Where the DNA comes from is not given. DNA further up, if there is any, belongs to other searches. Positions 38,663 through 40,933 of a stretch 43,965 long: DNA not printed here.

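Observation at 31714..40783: Translationally coupled SNF2 helicase / PglX-like adenine methyltransferase / UvrD-like helicase operon that fits no named defence system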

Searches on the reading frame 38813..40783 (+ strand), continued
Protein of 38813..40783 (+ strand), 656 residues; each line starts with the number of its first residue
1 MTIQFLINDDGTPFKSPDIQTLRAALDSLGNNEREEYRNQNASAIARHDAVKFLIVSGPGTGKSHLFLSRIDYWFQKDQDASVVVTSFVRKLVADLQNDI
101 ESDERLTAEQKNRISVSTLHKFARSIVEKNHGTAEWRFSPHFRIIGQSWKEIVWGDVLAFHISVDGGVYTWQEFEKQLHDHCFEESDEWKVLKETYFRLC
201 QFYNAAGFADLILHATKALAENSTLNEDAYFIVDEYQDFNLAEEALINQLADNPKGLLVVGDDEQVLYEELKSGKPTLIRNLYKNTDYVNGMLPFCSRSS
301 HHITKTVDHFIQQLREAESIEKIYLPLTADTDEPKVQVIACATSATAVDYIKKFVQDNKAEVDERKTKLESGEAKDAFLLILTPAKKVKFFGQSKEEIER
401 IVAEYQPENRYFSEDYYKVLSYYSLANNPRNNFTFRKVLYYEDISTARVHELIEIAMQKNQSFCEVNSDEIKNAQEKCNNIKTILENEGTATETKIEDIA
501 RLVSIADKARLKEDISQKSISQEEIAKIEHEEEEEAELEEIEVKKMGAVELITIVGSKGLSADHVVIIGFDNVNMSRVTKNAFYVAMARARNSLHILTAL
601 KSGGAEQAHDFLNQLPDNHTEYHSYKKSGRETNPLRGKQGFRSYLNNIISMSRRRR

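Call 14: find_related_loci(query=window:38813-40783:+, collection=genome_contigs, flank=10000)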
Query window:38813-40783:+ (656 aa) in genome_contigs; peptide patterns used: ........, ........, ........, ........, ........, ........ (x = any residue, [..] = any of these).
187 stretches matched a pattern; 122 encode a relative of the query (tblastn E <= 1e-3); the best 80 are kept; 80 distinct loci.
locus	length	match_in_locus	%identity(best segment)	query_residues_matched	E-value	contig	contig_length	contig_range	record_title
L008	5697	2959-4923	73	1-656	0e+0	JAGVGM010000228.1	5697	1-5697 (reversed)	MAG: Thermodesulfovibrionia bacterium isolate DeMMO2_3 c_000000034623, whole genome shotgun sequence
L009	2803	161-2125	74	1-656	0e+0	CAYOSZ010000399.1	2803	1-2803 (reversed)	MAG TPA_asm: uncultured Ignavibacteria bacterium isolate SRP214966_co2_364 genome assembly, contig: NODE_85540_length_28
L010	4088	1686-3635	73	6-655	0e+0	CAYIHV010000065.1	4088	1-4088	MAG TPA_asm: uncultured Candidatus Saccharibacteria bacterium isolate ERP119705_co22_57 genome assembly, contig: NODE_16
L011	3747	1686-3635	73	6-655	0e+0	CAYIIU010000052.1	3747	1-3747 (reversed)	MAG TPA_asm: uncultured archaeon isolate ERP119705_co23_96 genome assembly, contig: NODE_29434_length_3747_cov_7.140033,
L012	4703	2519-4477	72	3-655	0e+0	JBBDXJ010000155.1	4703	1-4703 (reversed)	MAG: Cyclobacteriaceae bacterium isolate LejiaD_45_11 Lejia_D_24027_length_4703_cov_5, whole genome shotgun sequence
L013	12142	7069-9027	70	3-655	0e+0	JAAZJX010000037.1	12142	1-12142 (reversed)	MAG: Candidatus Magasanikiibacteriota bacterium isolate AS22ysBPME_155 68561_AS22, whole genome shotgun sequence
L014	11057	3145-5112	71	1-656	0e+0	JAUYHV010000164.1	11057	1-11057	MAG: Dehalococcoidia bacterium isolate C24_maxbin.178 C24_k141_770992, whole genome shotgun sequence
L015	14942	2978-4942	70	1-655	0e+0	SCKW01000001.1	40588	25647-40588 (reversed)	MAG: Candidatus Chaera renei isolate AMD01 contig-100_0, whole genome shotgun sequence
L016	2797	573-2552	68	1-656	0e+0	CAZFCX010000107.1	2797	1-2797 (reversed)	MAG TPA_asm: uncultured Bdellovibrionales bacterium isolate SRP239243_co1_144 genome assembly, contig: NODE_63261_length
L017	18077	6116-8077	71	3-656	0e+0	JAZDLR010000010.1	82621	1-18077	MAG: Candidatus Komeilibacteria bacterium isolate MEGAHIT-group-0.611 k141_7682873, whole genome shotgun sequence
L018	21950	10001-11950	68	6-651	0e+0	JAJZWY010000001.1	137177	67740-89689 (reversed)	MAG: bacterium isolate TL1-2.bin77 NODE_35_length_137177_cov_18.1997, whole genome shotgun sequence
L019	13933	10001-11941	69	6-648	0e+0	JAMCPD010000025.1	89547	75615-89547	MAG: Actinomycetota bacterium isolate FK_Sedi_A_Bin.93 NODE_367_length_89547_cov_16.8681, whole genome shotgun sequence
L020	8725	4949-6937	62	1-656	0e+0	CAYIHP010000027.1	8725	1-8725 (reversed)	MAG TPA_asm: uncultured Candidatus Saccharibacteria bacterium isolate ERP119705_co21_154 genome assembly, contig: NODE_1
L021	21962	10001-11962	65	1-654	0e+0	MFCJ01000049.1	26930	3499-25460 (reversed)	MAG: Candidatus Dadabacteria bacterium RIFCSPHIGHO2_12_FULL_53_21 rifcsphigho2_12_scaffold_2227, whole genome shotgun se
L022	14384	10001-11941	56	4-651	0e+0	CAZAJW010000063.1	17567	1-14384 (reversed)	MAG TPA_asm: uncultured Atribacterota bacterium isolate SRP067234_co1_54 genome assembly, contig: k99_271407, whole geno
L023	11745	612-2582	57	1-655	0e+0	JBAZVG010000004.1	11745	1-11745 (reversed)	MAG: Candidatus Paceibacterota bacterium isolate SO_2017_GW1_247 NODE_20388_length_11745_cov_14.954898_OW334_2017, whole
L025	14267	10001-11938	53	1-645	0e+0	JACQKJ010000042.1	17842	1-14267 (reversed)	MAG: Candidatus Komeilibacteria bacterium isolate NC_groundwater_1174_Ag_S-0.1um_52_33 S_p1_S3_coassembly_k141_1061053,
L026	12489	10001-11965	49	1-654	0e+0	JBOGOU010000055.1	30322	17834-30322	MAG: Pyrinomonadaceae bacterium isolate H1-B1_maxbin2.bin.13 k127_2052700, whole genome shotgun sequence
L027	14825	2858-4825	72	1-656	0e+0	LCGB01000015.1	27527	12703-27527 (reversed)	MAG: Candidatus Nomurabacteria bacterium GW2011_GWB1_43_19 UV85_C0015, whole genome shotgun sequence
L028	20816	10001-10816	72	352-619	9e-117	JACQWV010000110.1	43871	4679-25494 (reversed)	MAG: Elusimicrobia bacterium isolate NC_groundwater_1498_Pr4_B-0.1um_45_12 SR1-18-B1_scaffold_282528, whole genome shotg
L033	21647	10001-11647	28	22-606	5e-34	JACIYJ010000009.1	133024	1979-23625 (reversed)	MAG: Candidatus Aminicenantes bacterium isolate MAG-75 Aminicenantales_E3_bin29_Scaffold_9, whole genome shotgun sequenc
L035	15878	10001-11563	27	36-598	2e-33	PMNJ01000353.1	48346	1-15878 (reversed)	MAG: Bacteroidales bacterium isolate fen_946 73.20100900_E3D.43_contig_572, whole genome shotgun sequence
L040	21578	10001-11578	26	27-598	3e-31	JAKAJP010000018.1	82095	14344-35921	MAG: bacterium isolate WY4.bin110 NODE_306_length_82095_cov_1.922165, whole genome shotgun sequence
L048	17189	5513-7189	28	33-629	5e-34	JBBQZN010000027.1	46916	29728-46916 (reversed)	MAG: Bacteroidales bacterium isolate Co_metawrap_2229 Cmw_2229_k141_19990580_length_46916_cov_45.9913, whole genome shot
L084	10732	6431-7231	27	23-318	8e-19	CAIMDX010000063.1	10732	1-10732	uncultured bacterium isolate AM_bin-0091 genome assembly, contig: bin-0091:63/81, whole genome shotgun sequence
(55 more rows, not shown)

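Call 17: search_protein_families(library=pfam, proteins=[L008:224-2962:+, L010:580-1680:+, L010:12-587:+, L013:4616-7063:+, L013:3889-4614:+, L013:1367-3886:+, L014:14-1873:+, L014:1882-2595:+, L015:805-1860:+, L015:1862-2971:+], max_evalue=0.001)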
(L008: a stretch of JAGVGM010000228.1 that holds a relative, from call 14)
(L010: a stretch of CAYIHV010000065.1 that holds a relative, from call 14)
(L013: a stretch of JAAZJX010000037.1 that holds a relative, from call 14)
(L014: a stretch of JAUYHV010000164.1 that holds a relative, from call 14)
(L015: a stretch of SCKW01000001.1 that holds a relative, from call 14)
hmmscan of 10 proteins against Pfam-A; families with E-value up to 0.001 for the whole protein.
L008:224-2962:+ (912 aa): 5 families
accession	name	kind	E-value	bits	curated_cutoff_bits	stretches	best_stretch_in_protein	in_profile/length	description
PF07669.17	Eco57I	-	4.3e-36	125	25.3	1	405-612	2-171/171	Eco57I restriction-modification methylase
PF12950.13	TaqI_C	-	9.5e-22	77.9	26.5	1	728-843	2-116/118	TaqI-like C-terminal specificity domain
PF02384.22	N6_Mtase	-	2.3e-08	34.2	20.4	1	514-635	118-243/311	N-6 DNA Methylase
PF20473.4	MmeI_Mtase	-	5.3e-06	26.2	27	1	332-532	14-146/259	MmeI, DNA-methyltransferase domain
PF01170.24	UPF0020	-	0.00033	20.8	22.3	0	516-540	115-140/197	RMKL-like, methyltransferase domain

L010:580-1680:+ (366 aa): 0 families

L010:12-587:+ (191 aa): 1 family
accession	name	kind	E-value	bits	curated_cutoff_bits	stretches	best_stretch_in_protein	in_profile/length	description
PF11867.13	T1RH-like_C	-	3.2e-26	92.9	26.8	1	2-174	150-319/329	Type I restriction enzyme HindI endonuclease subunit-like, C-terminal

L013:4616-7063:+ (815 aa): 7 families
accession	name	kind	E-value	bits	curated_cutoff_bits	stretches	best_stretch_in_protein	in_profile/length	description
PF02384.22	N6_Mtase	-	6.6e-55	187.1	20.4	1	133-470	4-306/311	N-6 DNA Methylase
PF01420.25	Methylase_S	-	1.7e-47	162.2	22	2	644-784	2-146/168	Type I restriction modification DNA specificity domain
PF07669.17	Eco57I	-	5.5e-08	33.5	25.3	1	285-363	70-156/171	Eco57I restriction-modification methylase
PF13847.12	Methyltransf_31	-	3.8e-06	27.1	27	0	245-297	29-82/145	Methyltransferase domain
PF01170.24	UPF0020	-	4.8e-05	23.6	22.3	1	165-299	20-131/197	RMKL-like, methyltransferase domain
PF12161.14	HsdM_N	-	0.00051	21.1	24.5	0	7-107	2-112/135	HsdM N-terminal domain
PF20473.4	MmeI_Mtase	-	0.00095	18.9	27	0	175-205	21-51/259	MmeI, DNA-methyltransferase domain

L013:3889-4614:+ (241 aa): 0 families

L013:1367-3886:+ (839 aa): 5 families
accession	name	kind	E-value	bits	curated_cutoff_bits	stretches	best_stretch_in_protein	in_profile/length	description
PF04851.21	ResIII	-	6e-39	134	22.5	1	190-342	4-163/164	Type III restriction enzyme, res subunit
PF18766.7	SWI2_SNF2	-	2e-13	51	26.7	1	194-344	2-158/221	SWI2/SNF2 ATPase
PF00270.35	DEAD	-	9.1e-13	48.7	26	1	191-345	1-164/167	DEAD/DEAH box helicase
PF04313.20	HSDR_N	-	1.1e-06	29.1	25.1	1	56-121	122-195/198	Type I restriction enzyme R protein N terminus (HSDR_N)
PF13588.12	HSDR_N_2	-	3.1e-06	27.7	25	1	57-126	34-106/110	Type I restriction enzyme R protein N terminus (HSDR_N)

L014:14-1873:+ (619 aa): 11 families
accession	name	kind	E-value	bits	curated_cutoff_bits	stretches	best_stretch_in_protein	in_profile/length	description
PF01512.22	Complex1_51K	-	7.9e-45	152.9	31.2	1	180-351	1-149/150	Nuo51 FMN-binding domain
PF10589.14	NADH_4Fe-4S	-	8.8e-31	106.1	23.5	1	462-546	1-85/85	NADH-ubiquinone oxidoreductase-F iron-sulfur binding region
PF00037.32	Fer4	-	6.3e-09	35.7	21.1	2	565-586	3-24/24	4Fe-4S binding domain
PF01257.25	2Fe-2S_thioredx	-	1.5e-08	35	24.8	1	22-103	61-144/145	Thioredoxin-like [2Fe-2S] ferredoxin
PF12838.12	Fer4_7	-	1.4e-07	32.3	27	1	569-614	1-51/52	4Fe-4S dicluster domain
PF13187.11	Fer4_9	-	2.2e-07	31.2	27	1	569-616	1-52/52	4Fe-4S dicluster domain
PF13237.11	Fer4_10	-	5e-07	30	25.5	1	565-611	4-52/53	4Fe-4S dicluster domain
PF10531.15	SLBB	-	2.9e-06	27.5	27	1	375-423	2-53/55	SLBB domain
PF12797.12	Fer4_2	-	4.8e-05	23.5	24.5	0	594-612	3-21/22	4Fe-4S binding domain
PF22461.2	SLBB_2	-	0.00021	21.7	27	1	374-419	2-48/79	SLBB domain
PF12837.12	Fer4_6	-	0.00021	21.5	25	0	567-585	6-24/24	4Fe-4S binding domain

L014:1882-2595:+ (237 aa): 9 families
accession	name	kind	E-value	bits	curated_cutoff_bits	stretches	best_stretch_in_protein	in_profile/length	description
PF13510.11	Fer2_4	-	2.5e-18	66.3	22.8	1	1-78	3-81/82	2Fe-2S iron-sulfur cluster binding domain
PF12838.12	Fer4_7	-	1.3e-11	45.2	27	2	123-178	2-52/52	4Fe-4S dicluster domain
PF14697.11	Fer4_21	-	1e-08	35.6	35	1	121-181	6-59/59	4Fe-4S dicluster domain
PF00111.32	Fer2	-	4.8e-08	33.3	21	1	5-56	2-51/77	2Fe-2S iron-sulfur cluster binding domain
PF00037.32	Fer4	-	3e-07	30.4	21.1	2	163-179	7-23/24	4Fe-4S binding domain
PF13237.11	Fer4_10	-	9e-06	26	25.5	1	120-175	6-53/53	4Fe-4S dicluster domain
PF12797.12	Fer4_2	-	4.5e-05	23.6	24.5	1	162-176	8-22/22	4Fe-4S binding domain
PF13183.11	Fer4_8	-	4.8e-05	24.3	27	1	121-177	3-67/68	4Fe-4S dicluster domain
PF13534.11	Fer4_17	-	0.00042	21.2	22.2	0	159-177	41-59/61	4Fe-4S dicluster domain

L015:805-1860:+ (351 aa): 1 family
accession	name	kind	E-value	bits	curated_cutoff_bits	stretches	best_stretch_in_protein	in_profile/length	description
PF13651.11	EcoRI_methylase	-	7.9e-139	463.2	26.4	1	9-339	2-337/345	Adenine-specific methyltransferase EcoRI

L015:1862-2971:+ (369 aa): 3 families
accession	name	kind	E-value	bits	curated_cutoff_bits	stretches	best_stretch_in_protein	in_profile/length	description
PF03235.19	GmrSD_N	-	5.4e-16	59.7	33.2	1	34-154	13-198/199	GmrSD restriction endonuclease, N-terminal domain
PF01844.29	HNH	-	4.4e-08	33.6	21.4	1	318-366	1-44/47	HNH endonuclease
PF14279.12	HNH_5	-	0.00013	22.3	27.5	1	318-364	1-41/56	HNH endonuclease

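Call 18: search_protein_families(library=pfam, proteins=[L020:2867-3835:+, L020:3837-4928:+, L021:8151-8789:+, L021:8792-9988:+, L027:465-2078:+, L027:2080-2880:+, L028:7649-9235:+, L028:9225-10013:+, L025:8182-9666:+, L026:8259-9866:+], max_evalue=0.001)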
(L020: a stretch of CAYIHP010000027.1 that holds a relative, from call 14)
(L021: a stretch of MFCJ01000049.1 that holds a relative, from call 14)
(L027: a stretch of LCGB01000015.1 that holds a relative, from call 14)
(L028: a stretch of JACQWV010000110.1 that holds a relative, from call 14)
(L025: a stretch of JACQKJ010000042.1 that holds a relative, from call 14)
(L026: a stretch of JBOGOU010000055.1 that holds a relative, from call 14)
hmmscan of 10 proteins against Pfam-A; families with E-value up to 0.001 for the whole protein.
L020:2867-3835:+ (322 aa): 1 family
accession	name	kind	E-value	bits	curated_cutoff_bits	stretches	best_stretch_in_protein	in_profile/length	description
PF13651.11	EcoRI_methylase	-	3.6e-135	451.2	26.4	1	15-303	1-306/345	Adenine-specific methyltransferase EcoRI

L020:3837-4928:+ (363 aa): 3 families
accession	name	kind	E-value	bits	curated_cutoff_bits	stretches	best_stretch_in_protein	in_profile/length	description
PF03235.19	GmrSD_N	-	7.7e-16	59.2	33.2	1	34-154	13-198/199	GmrSD restriction endonuclease, N-terminal domain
PF01844.29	HNH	-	3.5e-10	40.3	21.4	1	318-361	1-45/47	HNH endonuclease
PF14279.12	HNH_5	-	7.2e-06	26.3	27.5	1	318-358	1-41/56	HNH endonuclease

L021:8151-8789:+ (212 aa): 1 family
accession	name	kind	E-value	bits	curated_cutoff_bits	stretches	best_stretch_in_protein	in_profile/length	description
PF09499.16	RE_ApaLI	-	1.2e-94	315.8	25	1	8-195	2-188/189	ApaLI-like restriction endonuclease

L021:8792-9988:+ (398 aa): 7 families
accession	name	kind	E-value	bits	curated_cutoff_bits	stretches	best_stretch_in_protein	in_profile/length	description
PF01555.25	N6_N4_Mtase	-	4.9e-54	184.1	26.7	1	19-266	1-221/221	DNA methylase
PF13847.12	Methyltransf_31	-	1.8e-06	28.1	27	1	225-269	2-49/145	Methyltransferase domain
PF02086.21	MethyltransfD12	-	6e-06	26.6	22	0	225-344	19-114/253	D12 class N6 adenine-specific DNA methyltransferase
PF01170.24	UPF0020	-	0.00016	21.8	22.3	1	225-262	27-64/197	RMKL-like, methyltransferase domain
PF13649.12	Methyltransf_25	-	0.00056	21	27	0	230-269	1-42/97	Methyltransferase domain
PF03602.21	Cons_hypoth95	-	0.00062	19.9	24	0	13-34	106-131/182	Conserved hypothetical protein 95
PF08242.18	Methyltransf_12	-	0.00079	20.6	30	0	235-273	5-45/98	Methyltransferase domain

L027:465-2078:+ (537 aa): 3 families
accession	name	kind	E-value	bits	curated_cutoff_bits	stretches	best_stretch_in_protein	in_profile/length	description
PF01555.25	N6_N4_Mtase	-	9.6e-16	58.8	26.7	1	44-175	104-218/221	DNA methylase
PF01170.24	UPF0020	-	6.4e-05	23.2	22.3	0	137-200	27-65/197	RMKL-like, methyltransferase domain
PF09445.16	Methyltransf_15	-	6.4e-05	23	22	0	141-185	3-47/165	RNA cap guanine-N2 methyltransferase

L027:2080-2880:+ (266 aa): 1 family
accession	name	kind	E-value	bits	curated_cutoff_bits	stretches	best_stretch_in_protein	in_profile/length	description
PF09520.16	RE_TdeIII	-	4.4e-75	252.9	27.2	1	5-244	2-242/242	Type II restriction endonuclease, TdeIII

L028:7649-9235:+ (528 aa): 3 families
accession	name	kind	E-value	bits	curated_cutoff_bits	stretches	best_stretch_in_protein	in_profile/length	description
PF01555.25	N6_N4_Mtase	-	6.7e-18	65.9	26.7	1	60-166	121-218/221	DNA methylase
PF01170.24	UPF0020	-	4.3e-05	23.8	22.3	0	128-183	27-65/197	RMKL-like, methyltransferase domain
PF09445.16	Methyltransf_15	-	0.00043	20.3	22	0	132-175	3-46/165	RNA cap guanine-N2 methyltransferase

L028:9225-10013:+ (262 aa): 1 family
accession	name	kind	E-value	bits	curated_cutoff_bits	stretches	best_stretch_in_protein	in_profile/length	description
PF09520.16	RE_TdeIII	-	1.7e-76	257.4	27.2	1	9-248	2-242/242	Type II restriction endonuclease, TdeIII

L025:8182-9666:+ (494 aa): 1 family
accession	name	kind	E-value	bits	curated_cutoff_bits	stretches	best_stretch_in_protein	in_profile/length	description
PF04471.18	Mrr_cat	-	2e-05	25.1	21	1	16-135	2-99/115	Restriction endonuclease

L026:8259-9866:+ (535 aa): 0 families

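Call 27: search_solved_structures(query=window:38813-40783:+, max_evalue=0.001)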
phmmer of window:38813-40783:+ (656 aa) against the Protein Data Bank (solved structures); distinct sequences matched with E-value up to 0.001: 8.
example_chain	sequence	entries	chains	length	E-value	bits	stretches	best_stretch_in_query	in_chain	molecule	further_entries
3lfu_A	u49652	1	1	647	5.8e-08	35.1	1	51-268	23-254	DNA helicase II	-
2is1_A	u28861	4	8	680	6.9e-08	34.8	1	51-268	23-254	DNA helicase II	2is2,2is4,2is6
4c2u_A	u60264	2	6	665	2.4e-06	29.7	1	203-325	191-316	DNA HELICASE II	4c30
1uaa_A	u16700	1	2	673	2.5e-06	29.7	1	54-270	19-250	PROTEIN (ATP-DEPENDENT DNA HELICASE REP.)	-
4c2t_A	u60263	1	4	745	4.6e-06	28.8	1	203-325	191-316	DNA HELICASE II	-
2pjr_A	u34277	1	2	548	0.00028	22.9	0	229-293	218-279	PROTEIN (HELICASE PCRA)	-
3u44_A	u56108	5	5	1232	0.00047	22.2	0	231-285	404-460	ATP-dependent helicase/nuclease subunit A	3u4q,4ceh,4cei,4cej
1pjr_A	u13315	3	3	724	0.00056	21.9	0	229-292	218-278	PCRA | ATP-DEPENDENT HELICASE PCRA | HELICASE PCRA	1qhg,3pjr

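Call 40: search_protein_families(library=padloc, proteins=[L012:338-1396:+, L016:7-573:+, L026:8259-9866:+, L010:580-1680:+, L017:8094-8927:+, L023:2737-4254:+, L022:8686-9252:+, L013:3889-4614:+, L025:6592-8160:+], max_evalue=0.001)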
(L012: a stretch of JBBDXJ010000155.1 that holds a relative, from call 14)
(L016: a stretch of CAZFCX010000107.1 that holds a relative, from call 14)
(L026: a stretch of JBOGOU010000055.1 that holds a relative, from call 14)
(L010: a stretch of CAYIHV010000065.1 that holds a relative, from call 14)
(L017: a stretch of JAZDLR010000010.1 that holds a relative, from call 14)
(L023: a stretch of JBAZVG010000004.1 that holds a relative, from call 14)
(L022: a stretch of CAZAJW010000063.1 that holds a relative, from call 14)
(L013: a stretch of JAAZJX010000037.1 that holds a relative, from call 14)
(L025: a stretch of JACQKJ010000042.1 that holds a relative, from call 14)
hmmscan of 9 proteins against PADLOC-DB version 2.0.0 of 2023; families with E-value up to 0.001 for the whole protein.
L012:338-1396:+ (352 aa): 1 family
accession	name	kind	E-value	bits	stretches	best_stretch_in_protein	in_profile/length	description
PDLC03297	MTase_II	-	1e-106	355.1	1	1-312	1-302/332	Type II methyltransferase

L016:7-573:+ (188 aa): 75 families (the best 25 are shown)
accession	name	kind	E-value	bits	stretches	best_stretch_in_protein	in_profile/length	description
PDLC03111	Specificity_I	-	9.5e-25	85.6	1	14-162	9-162/207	Type I specificity subunit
PDLC03099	Specificity_I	-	6.6e-23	79.5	1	22-181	5-161/405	Type I specificity subunit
PDLC04137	mad5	-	4.1e-22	76.9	1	18-184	209-389/392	mads_5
PDLC03144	Specificity_I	-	2.8e-20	71.2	1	11-166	184-354/388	Type I specificity subunit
PDLC03624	REase_MTase_IIG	-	1.2e-17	61.1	1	23-186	890-1064/1271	Type IIG restriction enzyme-methyltransferase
PDLC03077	Specificity_I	-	6.3e-17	60.2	1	11-158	204-372/417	Type I specificity subunit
PDLC03068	Specificity_I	-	4.1e-16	57.1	1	23-172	226-374/403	Type I specificity subunit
PDLC03107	Specificity_I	-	1.6e-15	55.1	1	22-179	3-175/392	Type I specificity subunit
PDLC03057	Specificity_I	-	2.9e-15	54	2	98-158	113-174/407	Type I specificity subunit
PDLC03090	Specificity_I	-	1.5e-12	45.5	1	23-173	238-407/434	Type I specificity subunit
PDLC03126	Specificity_I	-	1.6e-12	45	2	93-167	582-658/690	Type I specificity subunit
PDLC03063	Specificity_I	-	3.2e-12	44.3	1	25-179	7-156/369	Type I specificity subunit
PDLC03194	Specificity_I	-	5.4e-12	43.4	1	88-187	93-192/391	Type I specificity subunit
PDLC03100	Specificity_I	-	9.4e-12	43.1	1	21-184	195-383/392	Type I specificity subunit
PDLC03079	Specificity_I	-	1.2e-11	42.5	1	23-175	31-195/470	Type I specificity subunit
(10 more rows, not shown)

L026:8259-9866:+ (535 aa): 0 families

L010:580-1680:+ (366 aa): 0 families

L017:8094-8927:+ (277 aa): 0 families

L023:2737-4254:+ (505 aa): 0 families

L022:8686-9252:+ (188 aa): 0 families

L013:3889-4614:+ (241 aa): 0 families

L025:6592-8160:+ (522 aa): 8 families
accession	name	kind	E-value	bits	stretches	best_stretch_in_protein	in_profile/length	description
PDLC03847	BilD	-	3.4e-16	57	1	17-341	22-329/453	-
PDLC00851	E1-E2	-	1.1e-05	22.5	1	221-290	241-306/491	E1-E2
PDLC00847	E1-E2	-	1.5e-05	21.6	1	222-283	288-347/523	E1-E2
PDLC00829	E1-E2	-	3e-05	21.3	1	221-270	172-219/426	E1-E2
PDLC00838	E1-E2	-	6.3e-05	19.3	1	219-322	320-420/736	E1-E2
PDLC00832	E1-E2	-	0.0001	18.6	1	222-289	340-403/588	E1-E2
PDLC00854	E1-E2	-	0.00021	18.3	1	223-314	364-456/605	E1-E2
PDLC00828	E1-E2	-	0.00037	17.9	1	222-274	177-226/431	E1-E2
